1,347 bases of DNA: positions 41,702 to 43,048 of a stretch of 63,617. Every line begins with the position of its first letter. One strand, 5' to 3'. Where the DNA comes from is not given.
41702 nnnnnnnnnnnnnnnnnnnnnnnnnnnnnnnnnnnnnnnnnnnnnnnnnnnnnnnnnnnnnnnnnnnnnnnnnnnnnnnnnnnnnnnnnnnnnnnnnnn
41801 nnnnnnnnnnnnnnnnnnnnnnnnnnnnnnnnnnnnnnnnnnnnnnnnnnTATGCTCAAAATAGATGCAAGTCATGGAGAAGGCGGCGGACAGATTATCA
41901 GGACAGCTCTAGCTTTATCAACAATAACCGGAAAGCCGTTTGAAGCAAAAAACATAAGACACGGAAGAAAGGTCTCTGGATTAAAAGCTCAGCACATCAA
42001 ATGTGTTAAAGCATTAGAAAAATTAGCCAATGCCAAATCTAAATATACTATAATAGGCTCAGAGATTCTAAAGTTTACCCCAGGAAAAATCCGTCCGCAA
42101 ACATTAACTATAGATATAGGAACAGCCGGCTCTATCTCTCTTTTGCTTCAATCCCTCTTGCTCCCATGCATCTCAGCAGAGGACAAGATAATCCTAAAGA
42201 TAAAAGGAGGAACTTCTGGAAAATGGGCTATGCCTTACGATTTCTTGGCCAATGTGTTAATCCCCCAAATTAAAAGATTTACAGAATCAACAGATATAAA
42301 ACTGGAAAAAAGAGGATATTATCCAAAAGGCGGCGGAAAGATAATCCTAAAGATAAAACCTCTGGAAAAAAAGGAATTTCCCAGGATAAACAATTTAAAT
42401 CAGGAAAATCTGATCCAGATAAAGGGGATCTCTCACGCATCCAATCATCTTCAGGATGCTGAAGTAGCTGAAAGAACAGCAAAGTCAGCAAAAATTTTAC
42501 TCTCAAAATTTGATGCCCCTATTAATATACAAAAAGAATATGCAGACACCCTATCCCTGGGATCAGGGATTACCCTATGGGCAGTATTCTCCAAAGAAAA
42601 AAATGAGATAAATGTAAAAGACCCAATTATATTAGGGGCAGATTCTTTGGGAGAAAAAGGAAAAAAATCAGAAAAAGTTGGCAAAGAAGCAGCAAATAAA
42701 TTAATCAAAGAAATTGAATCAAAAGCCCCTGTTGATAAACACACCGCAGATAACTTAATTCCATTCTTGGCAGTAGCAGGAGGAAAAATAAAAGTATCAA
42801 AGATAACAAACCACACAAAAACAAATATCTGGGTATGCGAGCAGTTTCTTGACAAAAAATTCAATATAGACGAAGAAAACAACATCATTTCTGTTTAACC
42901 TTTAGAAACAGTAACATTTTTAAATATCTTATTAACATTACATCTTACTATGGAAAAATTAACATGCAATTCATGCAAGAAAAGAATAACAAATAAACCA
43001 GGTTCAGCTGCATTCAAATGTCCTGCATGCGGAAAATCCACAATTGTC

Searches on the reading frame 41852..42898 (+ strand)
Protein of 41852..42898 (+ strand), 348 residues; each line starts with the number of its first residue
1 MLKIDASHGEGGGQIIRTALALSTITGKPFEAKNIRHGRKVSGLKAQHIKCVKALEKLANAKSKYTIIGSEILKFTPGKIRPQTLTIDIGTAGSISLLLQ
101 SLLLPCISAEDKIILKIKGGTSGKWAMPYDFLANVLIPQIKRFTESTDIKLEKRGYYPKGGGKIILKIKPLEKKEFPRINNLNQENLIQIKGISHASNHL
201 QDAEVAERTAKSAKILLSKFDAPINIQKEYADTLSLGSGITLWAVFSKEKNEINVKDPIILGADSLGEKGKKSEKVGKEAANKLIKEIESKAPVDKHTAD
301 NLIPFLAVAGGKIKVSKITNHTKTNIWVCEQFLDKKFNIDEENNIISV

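Call 23: search_protein_families(library=pfam, proteins=[window:41852-42898:+], max_evalue=0.0001)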
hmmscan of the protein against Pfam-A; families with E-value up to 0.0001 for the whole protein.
window:41852-42898:+ (348 aa): 2 families
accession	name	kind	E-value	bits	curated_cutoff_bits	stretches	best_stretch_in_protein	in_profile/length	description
PF01137.26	RTC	-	4.9e-73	245.4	27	1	9-339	2-221/221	RNA 3'-terminal phosphate cyclase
PF05189.18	RTC_insert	-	6.8e-17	62.2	23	1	184-289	3-102/102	RNA 3'-terminal phosphate cyclase (RTC), insert domain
